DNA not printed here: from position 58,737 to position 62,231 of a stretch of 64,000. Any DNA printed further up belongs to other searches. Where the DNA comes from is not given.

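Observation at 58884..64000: Giant (at least 1703 aa) low-GC protein with no NTPase motif, translationally coupled into a housekeeping operon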

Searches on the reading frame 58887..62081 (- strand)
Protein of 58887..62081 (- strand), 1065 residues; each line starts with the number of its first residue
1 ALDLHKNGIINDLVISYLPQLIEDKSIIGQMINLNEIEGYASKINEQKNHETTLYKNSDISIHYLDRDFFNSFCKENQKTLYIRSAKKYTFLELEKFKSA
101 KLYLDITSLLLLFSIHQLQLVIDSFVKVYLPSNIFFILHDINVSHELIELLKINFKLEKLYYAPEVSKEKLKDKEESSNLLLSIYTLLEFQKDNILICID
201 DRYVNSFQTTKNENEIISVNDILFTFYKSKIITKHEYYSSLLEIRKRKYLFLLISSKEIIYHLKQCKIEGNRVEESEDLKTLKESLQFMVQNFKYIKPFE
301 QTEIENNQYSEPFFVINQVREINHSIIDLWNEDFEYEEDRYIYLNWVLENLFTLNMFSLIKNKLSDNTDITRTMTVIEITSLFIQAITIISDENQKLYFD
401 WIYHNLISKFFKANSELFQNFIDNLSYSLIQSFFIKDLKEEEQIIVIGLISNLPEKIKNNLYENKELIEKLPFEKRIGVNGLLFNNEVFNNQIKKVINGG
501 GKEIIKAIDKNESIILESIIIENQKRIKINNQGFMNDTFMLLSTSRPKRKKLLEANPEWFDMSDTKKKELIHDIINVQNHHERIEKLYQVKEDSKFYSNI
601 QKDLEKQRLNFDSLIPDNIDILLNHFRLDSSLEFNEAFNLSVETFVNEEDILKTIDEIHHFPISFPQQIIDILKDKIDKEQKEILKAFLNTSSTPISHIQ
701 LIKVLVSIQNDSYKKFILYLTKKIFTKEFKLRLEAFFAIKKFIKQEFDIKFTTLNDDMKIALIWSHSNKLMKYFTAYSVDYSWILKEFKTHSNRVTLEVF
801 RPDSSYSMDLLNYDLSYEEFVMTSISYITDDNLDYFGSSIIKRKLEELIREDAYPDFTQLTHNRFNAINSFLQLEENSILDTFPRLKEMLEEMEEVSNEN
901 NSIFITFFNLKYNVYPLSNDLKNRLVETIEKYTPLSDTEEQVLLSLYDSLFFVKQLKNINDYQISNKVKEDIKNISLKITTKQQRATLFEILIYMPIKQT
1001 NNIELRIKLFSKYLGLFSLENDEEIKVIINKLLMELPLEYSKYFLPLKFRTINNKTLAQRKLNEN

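Call 32: find_homologous_proteins(query=A2, max_evalue=0.001)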
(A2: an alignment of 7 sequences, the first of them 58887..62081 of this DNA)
Query A2 (7 sequences) (1065 aa, profile of the alignment): 11 proteins with E <= 0.001 among 8000 candidates.
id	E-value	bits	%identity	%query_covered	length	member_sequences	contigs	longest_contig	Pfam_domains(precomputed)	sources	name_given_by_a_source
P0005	0.0e+0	1600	45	97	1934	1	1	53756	-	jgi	-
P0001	0.0e+0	1599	54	98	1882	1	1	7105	-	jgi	-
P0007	0.0e+0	1571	42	99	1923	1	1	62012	-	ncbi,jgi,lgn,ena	-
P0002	0.0e+0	1542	59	95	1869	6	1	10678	-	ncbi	-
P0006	0.0e+0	1484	43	96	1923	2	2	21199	-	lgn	-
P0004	0.0e+0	1322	56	94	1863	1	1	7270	-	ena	-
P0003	0.0e+0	1320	54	95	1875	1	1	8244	-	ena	-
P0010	1.7e-172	594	24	62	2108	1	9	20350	PF24407.3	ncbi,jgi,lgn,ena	-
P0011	1.5e-86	310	24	33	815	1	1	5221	PF24407.3,PF20698.4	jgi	jgi:hypothetical protein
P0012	1.1e-41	161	26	18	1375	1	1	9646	PF14559.13,PF23914.2,PF00515.35,PF12895.14,PF24407.3,PF13181.13,PF07719.24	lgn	-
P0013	2.3e-13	67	27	9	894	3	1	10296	PF13428.13,PF24407.3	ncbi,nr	ncbi:MAG TPA: hypothetical protein VKC34_15210 [Blastocatellia bacterium]|nr:hypothetical protein [B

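Call 40: search_protein_families(library=padloc, proteins=[P0010], max_evalue=0.01)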
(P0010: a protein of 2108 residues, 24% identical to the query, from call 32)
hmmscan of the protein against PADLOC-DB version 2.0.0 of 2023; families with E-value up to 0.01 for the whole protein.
P0010 (2108 aa): 0 families

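Call 41: search_protein_families(library=pfam, proteins=[P0010, P0011, P0012, P0013], max_evalue=0.01)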
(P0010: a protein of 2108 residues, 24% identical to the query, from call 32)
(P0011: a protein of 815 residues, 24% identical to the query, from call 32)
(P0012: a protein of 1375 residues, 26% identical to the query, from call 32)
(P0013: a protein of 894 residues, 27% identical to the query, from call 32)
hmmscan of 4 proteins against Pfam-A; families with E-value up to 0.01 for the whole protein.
P0010 (2108 aa): 2 families
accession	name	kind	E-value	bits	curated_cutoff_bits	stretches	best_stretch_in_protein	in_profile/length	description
PF24407.1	HTH_upst_double_PIN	-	2.8e-10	40.8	27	1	827-873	1-47/70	HTH_upstream_double_PIN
PF12895.13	ANAPC3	-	7.8e-06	26.5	27.2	1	642-707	15-77/82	Anaphase-promoting complex, cyclosome, subunit 3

P0011 (815 aa): 2 families
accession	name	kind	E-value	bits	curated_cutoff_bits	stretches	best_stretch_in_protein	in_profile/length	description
PF24407.1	HTH_upst_double_PIN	-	7.5e-22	77.9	27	1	73-141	2-70/70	HTH_upstream_double_PIN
PF20698.3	PIN-TPR-GreABC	-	5.6e-06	27.1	27.8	0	375-454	60-136/138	PIN domain associated with the TPR-GreAB-C-PIN system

P0012 (1375 aa): 12 families
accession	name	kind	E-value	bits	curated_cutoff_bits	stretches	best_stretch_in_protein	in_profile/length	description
PF07719.23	TPR_2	-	2.5e-10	40.1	27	0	319-349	3-33/34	Tetratricopeptide repeat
PF12895.13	ANAPC3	-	1.4e-07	32.1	27.2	0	250-309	17-80/82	Anaphase-promoting complex, cyclosome, subunit 3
PF24407.1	HTH_upst_double_PIN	-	1.8e-07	31.8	27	1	793-862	1-70/70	HTH_upstream_double_PIN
PF00515.34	TPR_1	-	2.8e-06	27.3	27.8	0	320-349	4-33/34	Tetratricopeptide repeat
PF23914.1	TPR_CcmH_CycH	-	3.3e-06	27.5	42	0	324-362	57-95/158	Cytochrome c-type biogenesis protein H TPR domain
PF14559.12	TPR_19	-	4.1e-06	27.5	25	0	286-313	26-53/68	Tetratricopeptide repeat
PF13181.12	TPR_8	-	4.6e-06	26.8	25.7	0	318-348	2-32/34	Tetratricopeptide repeat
PF13428.12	TPR_14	-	0.00012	22.9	23.5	0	321-360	5-44/44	Tetratricopeptide repeat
PF13432.12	TPR_16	-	0.00025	21.8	32.7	0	292-350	4-64/65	Tetratricopeptide repeat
PF13431.12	TPR_17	-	0.0011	19.5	24.4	0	478-505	6-33/34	Tetratricopeptide repeat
PF17004.11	SRP_TPR_like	-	0.0019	18.7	35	0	256-319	38-101/109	Putative TPR-like repeat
PF04664.18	OGFr_N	-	0.0049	16.8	22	0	959-1019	25-85/208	Opioid growth factor receptor (OGFr) conserved region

P0013 (894 aa): 5 families
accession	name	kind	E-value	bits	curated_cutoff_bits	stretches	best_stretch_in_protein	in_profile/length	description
PF24407.1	HTH_upst_double_PIN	-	5.7e-13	49.4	27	1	581-648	2-69/70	HTH_upstream_double_PIN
PF13428.12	TPR_14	-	2e-06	28.3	23.5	0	270-296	5-31/44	Tetratricopeptide repeat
PF14559.12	TPR_19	-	0.00022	21.9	25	0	250-291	9-50/68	Tetratricopeptide repeat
PF12895.13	ANAPC3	-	0.00044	20.9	27.2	0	261-296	18-52/82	Anaphase-promoting complex, cyclosome, subunit 3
PF13424.12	TPR_12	-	0.0015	19.1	30.1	0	261-293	40-72/77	Tetratricopeptide repeat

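Call 45: search_protein_representatives(alignment_id=A2)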
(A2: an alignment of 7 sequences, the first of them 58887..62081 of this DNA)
Query: 7 sequences, 1075 profile positions. Proteins with E-value up to 0.001 (for the whole library): 1751; up to 1e-10: 1252; up to 1e-30: 720. The best 150 are listed.
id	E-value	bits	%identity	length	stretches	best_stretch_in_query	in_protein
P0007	0.0e+00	1571.3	-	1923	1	1-1074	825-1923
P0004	0.0e+00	1322.4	-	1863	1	45-1070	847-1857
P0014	0.0e+00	1145.8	-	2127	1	4-1073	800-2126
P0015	2.2e-236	804.0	-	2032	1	3-1074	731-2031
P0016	1.0e-228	778.7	-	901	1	236-1073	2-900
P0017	2.2e-198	678.2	-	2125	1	4-1069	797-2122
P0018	1.1e-195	669.2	-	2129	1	14-1072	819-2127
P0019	1.6e-191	655.5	-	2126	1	13-1070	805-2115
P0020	1.1e-183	629.5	-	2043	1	4-1070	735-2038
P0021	3.1e-183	628.1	-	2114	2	13-1069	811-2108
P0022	4.6e-183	627.5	-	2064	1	6-1068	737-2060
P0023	4.8e-183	627.4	-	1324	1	9-1073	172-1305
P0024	3.8e-180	617.8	-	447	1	621-1074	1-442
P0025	9.5e-180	616.5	-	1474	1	4-1070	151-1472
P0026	1.5e-177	609.2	-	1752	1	6-1073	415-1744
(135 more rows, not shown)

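Call 48: search_protein_families(library=pfam, alignment_id=A3, max_evalue=0.001)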
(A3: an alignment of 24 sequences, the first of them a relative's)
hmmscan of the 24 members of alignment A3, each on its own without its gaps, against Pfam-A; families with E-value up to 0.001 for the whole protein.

A. member 1, P0014 (2127 aa): 1 family
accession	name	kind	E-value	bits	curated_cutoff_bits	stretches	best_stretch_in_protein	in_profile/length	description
PF24407.1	HTH_upst_double_PIN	-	2.3e-11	44.3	27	1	835-904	1-70/70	HTH_upstream_double_PIN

B. families by the number of members that match (of 24 scanned): 15 families
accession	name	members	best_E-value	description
PF24407.1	HTH_upst_double_PIN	24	1.2e-18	HTH_upstream_double_PIN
PF12895.13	ANAPC3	9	2.2e-09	Anaphase-promoting complex, cyclosome, subunit 3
PF14559.12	TPR_19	7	3.9e-07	Tetratricopeptide repeat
PF20698.3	PIN-TPR-GreABC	6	3.2e-08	PIN domain associated with the TPR-GreAB-C-PIN system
PF07719.23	TPR_2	5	7e-05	Tetratricopeptide repeat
PF01048.26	PNP_UDP_1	3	1.8e-13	Phosphorylase superfamily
PF13428.12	TPR_14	3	0.00011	Tetratricopeptide repeat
PF25062.1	ARM_TT21_N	2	8.3e-06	Tetratricopeptide repeat protein 21 N-terminal ARM repeat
PF13424.12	TPR_12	2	0.00019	Tetratricopeptide repeat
PF20706.3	GT4-conflict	1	3.3e-68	Family 4 Glycosyltransferase in conflict systems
PF13365.12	Trypsin_2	1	8.5e-05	Trypsin-like peptidase domain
PF24388.1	Permuted_GreAB-C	1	0.00017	Permuted GreAB-C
PF00534.26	Glycos_transf_1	1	0.00063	Glycosyl transferases group 1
PF13181.12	TPR_8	1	0.00076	Tetratricopeptide repeat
PF00089.32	Trypsin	1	0.0008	Trypsin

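Call 54: predict_structure(alignment_id=A2)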
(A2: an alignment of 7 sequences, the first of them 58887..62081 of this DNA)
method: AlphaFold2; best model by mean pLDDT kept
length: 1065 residues; sequences in the alignment: 7
mean_pLDDT: 68.2   pTM: 0.49
mean pLDDT of the five models: 68.2, 62.9, 60.6, 60.4, 60.3
residues with pLDDT >= 90: 55; 70-90: 558; 50-70: 216; < 50: 236
segments of 3 or more residues with pLDDT < 50: 1-41, 43-90, 167-181, 294-313, 361-369, 793-814, 847-917, 1018-1020
pLDDT, mean of each block of 10 residues (from residue 1): 37 45 41 44 46 38 35 37 38 62 84 90 89 76 82 90 59 42 55 72 57 75 86 91 78 84 89 88 82 49 35 59 88 84 90 70 42 71 82 86 81 73 82 62 77 82 68 53 72 79 78 80 76 75 82 82 80 82 79 83 80 84 87 83 81 82 78 83 78 75 80 76 81 87 78 74 88 87 82 45 40 55 66 57 51 32 32 34 35 34 32 46 73 72 75 72 83 79 61 65 60 57 59 57 71 71 60
secondary structure, 60 per line:
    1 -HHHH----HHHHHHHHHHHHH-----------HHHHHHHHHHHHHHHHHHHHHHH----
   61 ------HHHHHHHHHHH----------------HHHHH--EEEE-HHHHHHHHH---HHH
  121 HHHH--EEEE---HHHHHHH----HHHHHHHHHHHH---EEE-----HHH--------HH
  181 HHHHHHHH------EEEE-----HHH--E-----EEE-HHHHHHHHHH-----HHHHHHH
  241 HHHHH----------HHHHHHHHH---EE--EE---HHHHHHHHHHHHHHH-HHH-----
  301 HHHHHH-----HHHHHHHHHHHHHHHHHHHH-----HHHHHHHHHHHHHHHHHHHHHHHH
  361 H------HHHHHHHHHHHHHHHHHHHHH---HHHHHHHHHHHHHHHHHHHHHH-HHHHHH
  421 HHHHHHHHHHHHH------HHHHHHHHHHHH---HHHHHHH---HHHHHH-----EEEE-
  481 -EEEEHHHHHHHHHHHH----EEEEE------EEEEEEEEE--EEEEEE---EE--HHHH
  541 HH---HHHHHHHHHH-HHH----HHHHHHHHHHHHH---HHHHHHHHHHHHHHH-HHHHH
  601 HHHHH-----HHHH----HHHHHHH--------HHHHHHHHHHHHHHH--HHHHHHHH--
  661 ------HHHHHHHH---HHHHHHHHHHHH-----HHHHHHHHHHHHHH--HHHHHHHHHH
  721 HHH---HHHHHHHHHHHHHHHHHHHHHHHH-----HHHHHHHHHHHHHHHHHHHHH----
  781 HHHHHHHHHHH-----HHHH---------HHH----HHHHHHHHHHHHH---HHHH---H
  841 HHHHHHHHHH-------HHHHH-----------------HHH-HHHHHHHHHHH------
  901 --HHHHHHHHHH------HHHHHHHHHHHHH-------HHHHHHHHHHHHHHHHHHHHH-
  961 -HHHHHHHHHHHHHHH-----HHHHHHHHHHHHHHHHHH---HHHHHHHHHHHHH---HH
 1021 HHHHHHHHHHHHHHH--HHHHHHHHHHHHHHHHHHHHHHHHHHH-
elements in order (helices of 4 or more, strands of 3 or more residues): H2-5 H10-22 H34-56 H67-77 H94-98 E101-104 H106-114 H118-124 E127-130 H134-140 H145-156 E160-162 H179-188 E195-198 E215-217 H219-228 H234-245 H256-264 H277-291 H301-306 H312-331 H337-361 H368-388 H392-413 H415-433 H440-451 H455-461 H465-470 E476-479 E482-485 H486-497 E502-506 E513-521 E524-529 H537-542 H546-555 H564-576 H580-594 H596-605 H611-614 H619-625 H634-648 H651-658 H667-674 H678-689 H695-708 H711-723 H727-750 H756-776 H781-791 H797-800 H817-829 H833-836 H840-850 H858-862 H884-894 H903-912 H919-931 H939-959 H962-976 H982-999 H1003-1015 H1019-1035 H1038-1064

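Call 57: fold_search(model_id=the predicted structure, library=pdb)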
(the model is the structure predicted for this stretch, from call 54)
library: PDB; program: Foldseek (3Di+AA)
matches with E <= 10: 383; with E <= 0.001: 0
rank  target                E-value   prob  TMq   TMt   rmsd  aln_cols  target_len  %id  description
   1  8a9j_B                1.3e-03  0.54  0.10  0.11  29.8      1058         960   10  Cryo-EM structure of USP1-UAF1 bound to FANCI and mono-ubiquitinated FANCD2 without ML323 (consensus reconstruction) (released 2022-10-12)
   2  4c0o_A                2.9e-03  0.85  0.15  0.16  21.6       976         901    9  Transportin 3 in complex with phosphorylated ASF/SF2 (released 2014-01-22)
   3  5o9z_v                3.2e-03  0.69  0.12  0.13  21.6       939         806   12  Cryo-EM structure of a pre-catalytic human spliceosome primed for activation (B complex) (released 2017-08-16)
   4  8ezj_A                4.4e-03  0.33  0.09  0.08  45.5      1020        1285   12  Cryo-EM structure of the S. cerevisiae Arf-like protein Arl1 bound to the Arf guanine nucleotide exchange factor Gea2 (released 2023-11-15)
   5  3zkv                  5.4e-03  0.84  0.16  0.18  22.0      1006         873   10  Importin13 cytosolic state (released 2013-04-10)
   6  4ol0_B                8.2e-03  0.51  0.11  0.12  22.8       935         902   10  Crystal structure of transportin-SR2, a karyopherin involved in human disease, in complex with Ran (released 2014-04-09)
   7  6n1z_A                1.3e-02  0.60  0.13  0.14  25.4       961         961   10  Importin-9 bound to H2A-H2B (released 2019-03-20)
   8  2p8q_A                1.4e-02  0.60  0.13  0.14  19.9       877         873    9  Crystal Structure of human Importin beta bound to the Snurportin1 IBB-domain (released 2008-01-22)
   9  8h3q_A                1.4e-02  0.54  0.13  0.13  24.3      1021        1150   11  Cryo-EM Structure of the CAND1-Cul3-Rbx1 complex (released 2023-10-11)
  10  7qdr_B                1.5e-02  0.30  0.11  0.10  35.9      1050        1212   10  Apo human SKI complex in the closed state (released 2022-02-02)
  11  6uqk_A                2.0e-02  0.21  0.10  0.07  33.4      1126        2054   12  Cryo-EM structure of type 3 IP3 receptor revealing presence of a self-binding peptide (released 2020-01-15)
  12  7sqc_P1               2.1e-02  0.28  0.11  0.13  30.4       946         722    8  Ciliary C1 central pair apparatus isolated from Chlamydomonas reinhardtii (released 2022-04-13)
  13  7z8v_D                2.3e-02  0.41  0.12  0.12  27.0      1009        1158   11  CAND1-SCF-SKP2 (SKP1deldel) CAND1 engaged SCF rocked (released 2023-04-19)
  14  9hcj_C0               2.3e-02  0.18  0.09  0.07  33.7      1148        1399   11  D. discoideum nuclear pore complex (released 2024-12-25)
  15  8qyz_F                2.8e-02  0.33  0.13  0.14  24.2      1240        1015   10  Crystal structure of hiNES2 in complex with Xpo1 and RanGTP (released 2024-11-06)
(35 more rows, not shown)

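Call 89: search_solved_structures(query=A2, max_evalue=1)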
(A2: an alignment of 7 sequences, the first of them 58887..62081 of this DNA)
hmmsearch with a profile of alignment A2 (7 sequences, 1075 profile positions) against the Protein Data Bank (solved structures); distinct sequences matched with E-value up to 1: 0.

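Call 94: find_related_loci(query=A2, collection=viral_contigs, flank=6000)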
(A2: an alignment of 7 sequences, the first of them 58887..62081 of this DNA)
Query A2 (1065 aa) in viral_contigs; peptide patterns used: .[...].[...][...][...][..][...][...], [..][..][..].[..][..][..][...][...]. (x = any residue, [..] = any of these).
92 stretches matched a pattern, but none encodes a relative of the query by tblastn (E <= 1e-3).
